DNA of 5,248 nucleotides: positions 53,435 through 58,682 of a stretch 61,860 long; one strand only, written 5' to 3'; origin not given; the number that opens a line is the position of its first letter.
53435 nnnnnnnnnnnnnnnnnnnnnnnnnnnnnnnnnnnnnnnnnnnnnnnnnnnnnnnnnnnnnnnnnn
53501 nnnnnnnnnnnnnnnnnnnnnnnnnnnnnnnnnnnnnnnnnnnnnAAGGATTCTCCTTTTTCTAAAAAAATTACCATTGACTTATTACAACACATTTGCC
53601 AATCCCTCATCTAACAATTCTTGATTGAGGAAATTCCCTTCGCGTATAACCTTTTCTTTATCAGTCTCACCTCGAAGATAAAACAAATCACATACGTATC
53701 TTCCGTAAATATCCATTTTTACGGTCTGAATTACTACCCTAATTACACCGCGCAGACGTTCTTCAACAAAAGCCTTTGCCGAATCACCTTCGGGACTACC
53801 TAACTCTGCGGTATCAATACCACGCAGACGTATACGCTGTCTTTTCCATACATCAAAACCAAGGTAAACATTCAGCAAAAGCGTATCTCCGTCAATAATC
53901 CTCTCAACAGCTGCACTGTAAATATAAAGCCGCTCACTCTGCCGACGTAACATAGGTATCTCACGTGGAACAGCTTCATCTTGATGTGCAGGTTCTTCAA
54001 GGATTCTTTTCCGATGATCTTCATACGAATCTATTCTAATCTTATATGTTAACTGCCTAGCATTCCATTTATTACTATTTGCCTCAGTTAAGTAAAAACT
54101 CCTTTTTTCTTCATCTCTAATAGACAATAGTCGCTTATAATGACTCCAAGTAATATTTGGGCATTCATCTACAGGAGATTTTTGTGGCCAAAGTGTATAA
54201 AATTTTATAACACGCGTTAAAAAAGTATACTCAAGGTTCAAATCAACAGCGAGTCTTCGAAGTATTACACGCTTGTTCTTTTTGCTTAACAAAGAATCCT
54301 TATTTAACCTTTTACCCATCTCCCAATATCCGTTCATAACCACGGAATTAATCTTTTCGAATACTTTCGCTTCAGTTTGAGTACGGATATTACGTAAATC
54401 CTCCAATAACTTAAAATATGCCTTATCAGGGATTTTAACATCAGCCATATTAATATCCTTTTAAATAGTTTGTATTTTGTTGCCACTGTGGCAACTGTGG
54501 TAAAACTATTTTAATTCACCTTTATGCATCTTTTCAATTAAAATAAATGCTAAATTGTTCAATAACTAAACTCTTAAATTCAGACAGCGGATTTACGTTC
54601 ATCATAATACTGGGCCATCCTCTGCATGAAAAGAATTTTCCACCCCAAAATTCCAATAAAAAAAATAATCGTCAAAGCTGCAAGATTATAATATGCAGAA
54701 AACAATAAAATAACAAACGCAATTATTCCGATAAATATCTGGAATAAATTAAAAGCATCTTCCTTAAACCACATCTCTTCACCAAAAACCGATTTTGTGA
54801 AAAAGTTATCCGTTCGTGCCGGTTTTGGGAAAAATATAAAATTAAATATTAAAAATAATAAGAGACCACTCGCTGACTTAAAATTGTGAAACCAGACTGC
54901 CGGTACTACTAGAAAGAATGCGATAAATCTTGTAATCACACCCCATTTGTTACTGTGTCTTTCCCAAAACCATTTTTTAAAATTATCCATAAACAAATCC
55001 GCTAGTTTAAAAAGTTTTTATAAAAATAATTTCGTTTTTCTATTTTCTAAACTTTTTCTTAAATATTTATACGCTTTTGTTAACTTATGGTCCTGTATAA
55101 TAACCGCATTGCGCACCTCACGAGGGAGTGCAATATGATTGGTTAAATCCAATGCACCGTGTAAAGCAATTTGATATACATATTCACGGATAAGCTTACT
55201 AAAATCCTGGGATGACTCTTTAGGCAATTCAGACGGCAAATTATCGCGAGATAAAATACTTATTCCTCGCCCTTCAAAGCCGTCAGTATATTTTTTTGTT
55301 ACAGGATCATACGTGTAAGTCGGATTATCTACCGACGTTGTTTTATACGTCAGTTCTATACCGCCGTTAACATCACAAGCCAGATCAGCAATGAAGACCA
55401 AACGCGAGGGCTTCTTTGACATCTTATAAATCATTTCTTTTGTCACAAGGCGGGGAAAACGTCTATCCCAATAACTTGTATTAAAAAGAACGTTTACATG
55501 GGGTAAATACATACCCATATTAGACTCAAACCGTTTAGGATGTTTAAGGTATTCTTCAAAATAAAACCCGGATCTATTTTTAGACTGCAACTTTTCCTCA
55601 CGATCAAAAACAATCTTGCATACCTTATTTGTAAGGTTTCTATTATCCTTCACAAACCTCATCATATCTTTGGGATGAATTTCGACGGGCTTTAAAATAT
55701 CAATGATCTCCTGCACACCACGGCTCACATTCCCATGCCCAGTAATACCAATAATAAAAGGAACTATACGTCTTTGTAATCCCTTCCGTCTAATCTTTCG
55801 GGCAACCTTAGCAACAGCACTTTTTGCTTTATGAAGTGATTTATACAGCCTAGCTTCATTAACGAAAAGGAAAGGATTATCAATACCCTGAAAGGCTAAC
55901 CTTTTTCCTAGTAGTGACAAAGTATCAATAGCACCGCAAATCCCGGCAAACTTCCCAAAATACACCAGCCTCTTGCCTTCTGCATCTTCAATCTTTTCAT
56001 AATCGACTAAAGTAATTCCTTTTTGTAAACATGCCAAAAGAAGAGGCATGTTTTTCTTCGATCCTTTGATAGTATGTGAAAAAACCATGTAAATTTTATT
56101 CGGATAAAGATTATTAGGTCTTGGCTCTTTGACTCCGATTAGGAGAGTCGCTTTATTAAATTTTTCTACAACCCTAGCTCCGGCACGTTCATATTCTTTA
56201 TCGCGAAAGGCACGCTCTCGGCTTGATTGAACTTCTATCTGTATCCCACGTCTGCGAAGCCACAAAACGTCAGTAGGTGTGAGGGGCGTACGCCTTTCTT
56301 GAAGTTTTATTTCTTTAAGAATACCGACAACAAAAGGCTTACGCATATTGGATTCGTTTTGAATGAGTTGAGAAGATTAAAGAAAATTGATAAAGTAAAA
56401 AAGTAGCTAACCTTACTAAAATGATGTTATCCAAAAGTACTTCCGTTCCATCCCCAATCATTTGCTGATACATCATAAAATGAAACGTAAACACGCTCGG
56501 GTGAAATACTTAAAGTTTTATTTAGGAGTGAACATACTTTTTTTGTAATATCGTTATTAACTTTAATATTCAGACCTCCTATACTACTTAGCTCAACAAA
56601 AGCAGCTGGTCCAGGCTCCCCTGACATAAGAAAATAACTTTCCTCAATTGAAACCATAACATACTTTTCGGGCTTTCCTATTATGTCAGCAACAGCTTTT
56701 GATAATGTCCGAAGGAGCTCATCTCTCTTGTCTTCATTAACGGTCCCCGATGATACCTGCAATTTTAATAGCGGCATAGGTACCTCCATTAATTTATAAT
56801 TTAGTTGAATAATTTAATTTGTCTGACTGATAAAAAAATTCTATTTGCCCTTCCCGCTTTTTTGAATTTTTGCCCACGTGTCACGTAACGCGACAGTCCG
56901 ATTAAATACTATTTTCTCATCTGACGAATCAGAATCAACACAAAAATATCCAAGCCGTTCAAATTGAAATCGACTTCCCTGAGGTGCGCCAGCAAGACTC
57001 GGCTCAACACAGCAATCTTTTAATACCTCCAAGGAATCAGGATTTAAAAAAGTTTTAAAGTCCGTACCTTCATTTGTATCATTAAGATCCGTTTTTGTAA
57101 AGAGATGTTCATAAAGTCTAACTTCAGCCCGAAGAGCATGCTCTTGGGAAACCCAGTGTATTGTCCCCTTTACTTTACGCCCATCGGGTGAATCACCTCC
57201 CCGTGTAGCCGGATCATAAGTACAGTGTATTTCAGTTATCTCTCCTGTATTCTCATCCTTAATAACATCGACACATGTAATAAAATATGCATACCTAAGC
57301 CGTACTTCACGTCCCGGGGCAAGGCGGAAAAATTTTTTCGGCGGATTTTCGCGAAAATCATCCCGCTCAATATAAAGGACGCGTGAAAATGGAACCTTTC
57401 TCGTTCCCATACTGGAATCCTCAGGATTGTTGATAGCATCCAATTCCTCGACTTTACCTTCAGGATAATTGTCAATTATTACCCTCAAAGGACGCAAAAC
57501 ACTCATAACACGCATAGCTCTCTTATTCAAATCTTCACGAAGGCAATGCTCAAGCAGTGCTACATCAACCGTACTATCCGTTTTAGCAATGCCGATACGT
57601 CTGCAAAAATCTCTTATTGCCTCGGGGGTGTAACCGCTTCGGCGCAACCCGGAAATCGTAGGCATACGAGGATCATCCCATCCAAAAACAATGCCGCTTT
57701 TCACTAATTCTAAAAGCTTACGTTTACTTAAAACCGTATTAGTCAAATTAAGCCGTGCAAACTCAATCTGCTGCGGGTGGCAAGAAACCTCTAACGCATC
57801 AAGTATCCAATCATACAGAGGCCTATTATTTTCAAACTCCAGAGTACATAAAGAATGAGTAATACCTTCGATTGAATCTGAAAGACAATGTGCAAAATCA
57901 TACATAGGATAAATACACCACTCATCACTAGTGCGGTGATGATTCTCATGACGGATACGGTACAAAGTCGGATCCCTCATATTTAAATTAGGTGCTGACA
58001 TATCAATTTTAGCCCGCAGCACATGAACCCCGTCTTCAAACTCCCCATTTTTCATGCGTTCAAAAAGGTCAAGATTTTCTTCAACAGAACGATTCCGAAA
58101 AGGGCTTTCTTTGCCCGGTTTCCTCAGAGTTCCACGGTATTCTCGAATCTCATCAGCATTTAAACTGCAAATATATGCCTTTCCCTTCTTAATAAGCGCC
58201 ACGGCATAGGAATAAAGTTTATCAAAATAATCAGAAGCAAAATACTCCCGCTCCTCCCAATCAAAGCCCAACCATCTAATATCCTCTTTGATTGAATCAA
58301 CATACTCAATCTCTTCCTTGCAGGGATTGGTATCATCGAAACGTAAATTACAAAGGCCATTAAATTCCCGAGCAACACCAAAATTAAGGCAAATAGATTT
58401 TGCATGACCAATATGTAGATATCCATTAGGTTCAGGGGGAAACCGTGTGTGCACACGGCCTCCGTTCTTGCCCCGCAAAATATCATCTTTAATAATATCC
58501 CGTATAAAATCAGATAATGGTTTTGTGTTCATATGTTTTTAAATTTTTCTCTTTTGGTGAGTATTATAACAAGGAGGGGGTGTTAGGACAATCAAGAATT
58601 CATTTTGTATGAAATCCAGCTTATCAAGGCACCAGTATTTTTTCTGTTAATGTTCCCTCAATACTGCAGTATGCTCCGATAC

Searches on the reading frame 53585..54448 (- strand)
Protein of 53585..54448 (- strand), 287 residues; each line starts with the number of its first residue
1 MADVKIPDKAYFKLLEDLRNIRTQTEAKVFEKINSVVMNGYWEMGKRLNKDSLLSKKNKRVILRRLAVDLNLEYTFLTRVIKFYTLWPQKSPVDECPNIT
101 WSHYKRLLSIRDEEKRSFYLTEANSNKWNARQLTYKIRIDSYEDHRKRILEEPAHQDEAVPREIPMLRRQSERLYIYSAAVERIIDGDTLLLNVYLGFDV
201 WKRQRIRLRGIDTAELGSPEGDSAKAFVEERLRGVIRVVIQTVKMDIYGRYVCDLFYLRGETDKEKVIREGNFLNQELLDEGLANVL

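Call 19: search_protein_families(library=pfam, proteins=[window:53585-54448:-], max_evalue=0.00001)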
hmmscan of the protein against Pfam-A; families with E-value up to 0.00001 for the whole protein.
window:53585-54448:- (287 aa): 1 family
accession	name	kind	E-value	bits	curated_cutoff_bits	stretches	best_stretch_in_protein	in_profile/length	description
PF17761.7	DUF1016_N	-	2.3e-19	70.3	32.8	1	19-143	3-136/137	DUF1016 N-terminal domain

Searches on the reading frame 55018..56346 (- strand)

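Call 19: search_protein_families(library=pfam, proteins=[window:55018-56346:-], max_evalue=0.00001)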
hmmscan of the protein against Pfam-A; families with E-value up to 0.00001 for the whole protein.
window:55018-56346:- (442 aa): 2 families
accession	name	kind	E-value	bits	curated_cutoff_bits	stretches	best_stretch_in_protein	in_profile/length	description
PF05222.21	AlaDh_PNT_N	-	1.9e-25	90.1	30.4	1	8-136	1-135/136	Alanine dehydrogenase/PNT, N-terminal domain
PF01262.27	AlaDh_PNT_C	-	5e-10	39.6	23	1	293-423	103-212/214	Alanine dehydrogenase/PNT, C-terminal domain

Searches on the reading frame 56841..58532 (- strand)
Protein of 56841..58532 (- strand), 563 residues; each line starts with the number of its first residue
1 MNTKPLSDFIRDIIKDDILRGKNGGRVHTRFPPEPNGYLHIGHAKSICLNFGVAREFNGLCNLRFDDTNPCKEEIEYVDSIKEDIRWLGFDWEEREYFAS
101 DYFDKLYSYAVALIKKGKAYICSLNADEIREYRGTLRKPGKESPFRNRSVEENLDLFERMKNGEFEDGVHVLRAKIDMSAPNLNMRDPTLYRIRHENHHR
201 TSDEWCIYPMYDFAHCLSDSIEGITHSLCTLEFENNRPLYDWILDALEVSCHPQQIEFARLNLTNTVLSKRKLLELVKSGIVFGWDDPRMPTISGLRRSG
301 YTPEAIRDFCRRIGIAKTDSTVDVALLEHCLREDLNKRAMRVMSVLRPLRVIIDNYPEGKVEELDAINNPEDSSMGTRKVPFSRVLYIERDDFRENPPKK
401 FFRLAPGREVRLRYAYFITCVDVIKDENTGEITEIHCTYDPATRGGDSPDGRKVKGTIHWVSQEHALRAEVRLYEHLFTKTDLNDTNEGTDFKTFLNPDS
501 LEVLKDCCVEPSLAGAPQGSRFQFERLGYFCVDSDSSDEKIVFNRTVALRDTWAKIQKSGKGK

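Call 19: search_protein_families(library=pfam, proteins=[window:56841-58532:-], max_evalue=0.00001)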
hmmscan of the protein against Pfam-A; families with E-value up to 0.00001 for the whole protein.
window:56841-58532:- (563 aa): 3 families
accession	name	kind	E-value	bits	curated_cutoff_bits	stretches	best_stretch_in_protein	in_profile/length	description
PF00749.27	tRNA-synt_1c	-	7.6e-115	383.6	23.4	1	27-336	2-313/314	tRNA synthetases class I (E and Q), catalytic domain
PF03950.23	tRNA-synt_1c_C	-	8.2e-30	103.3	23.9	1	339-440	1-91/91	tRNA synthetases class I (E and Q), anti-codon binding domain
PF20974.2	tRNA-synt_1c_C2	-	1e-25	90.7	23.9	1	457-533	1-69/69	tRNA synthetases class I (E and Q), anti-codon binding domain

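Call 51: find_homologous_proteins(query=window:56841-58532:-, max_evalue=1e-50)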
Query window:56841-58532:- (563 aa): 8000 proteins with E <= 1e-50 among 8000 candidates; the best 120 are listed.
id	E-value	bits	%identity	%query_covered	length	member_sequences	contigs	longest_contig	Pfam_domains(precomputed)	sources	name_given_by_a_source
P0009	0.0e+0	1328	100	100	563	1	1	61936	PF20974.3,PF00749.28,PF03950.24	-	-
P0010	0.0e+0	1036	76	99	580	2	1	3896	PF20974.3,PF00749.28,PF03950.24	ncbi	-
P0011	0.0e+0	1033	77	98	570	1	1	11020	PF20974.3,PF00749.28,PF03950.24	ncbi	-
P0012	0.0e+0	1032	76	99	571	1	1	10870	PF20974.3,PF00749.28,PF03950.24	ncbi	-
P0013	0.0e+0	1027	77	97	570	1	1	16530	PF20974.3,PF00749.28,PF03950.24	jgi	-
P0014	0.0e+0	1026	76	100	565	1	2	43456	PF20974.3,PF00749.28,PF03950.24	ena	-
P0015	0.0e+0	1026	77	99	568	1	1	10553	PF20974.3,PF00749.28,PF03950.24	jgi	-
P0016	0.0e+0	1026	76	99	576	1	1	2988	PF20974.3,PF00749.28,PF03950.24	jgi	-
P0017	0.0e+0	1026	77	99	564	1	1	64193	PF20974.3,PF00749.28,PF03950.24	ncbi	ncbi:MAG: glutamine--tRNA ligase/YqeY domain fusion protein [Nitrospirota bacterium]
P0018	0.0e+0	1025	76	99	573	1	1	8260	PF20974.3,PF00749.28,PF03950.24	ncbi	-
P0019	0.0e+0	1024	78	99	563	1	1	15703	PF20974.3,PF00749.28,PF03950.24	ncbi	-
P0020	0.0e+0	1024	78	99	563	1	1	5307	PF20974.3,PF00749.28,PF03950.24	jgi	-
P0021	0.0e+0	1024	76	99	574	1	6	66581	PF20974.3,PF00749.28,PF03950.24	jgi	jgi:glutaminyl-tRNA synthetase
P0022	0.0e+0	1023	76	99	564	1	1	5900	PF20974.3,PF00749.28,PF03950.24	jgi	-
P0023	0.0e+0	1023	76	98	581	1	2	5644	PF20974.3,PF00749.28,PF03950.24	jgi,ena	-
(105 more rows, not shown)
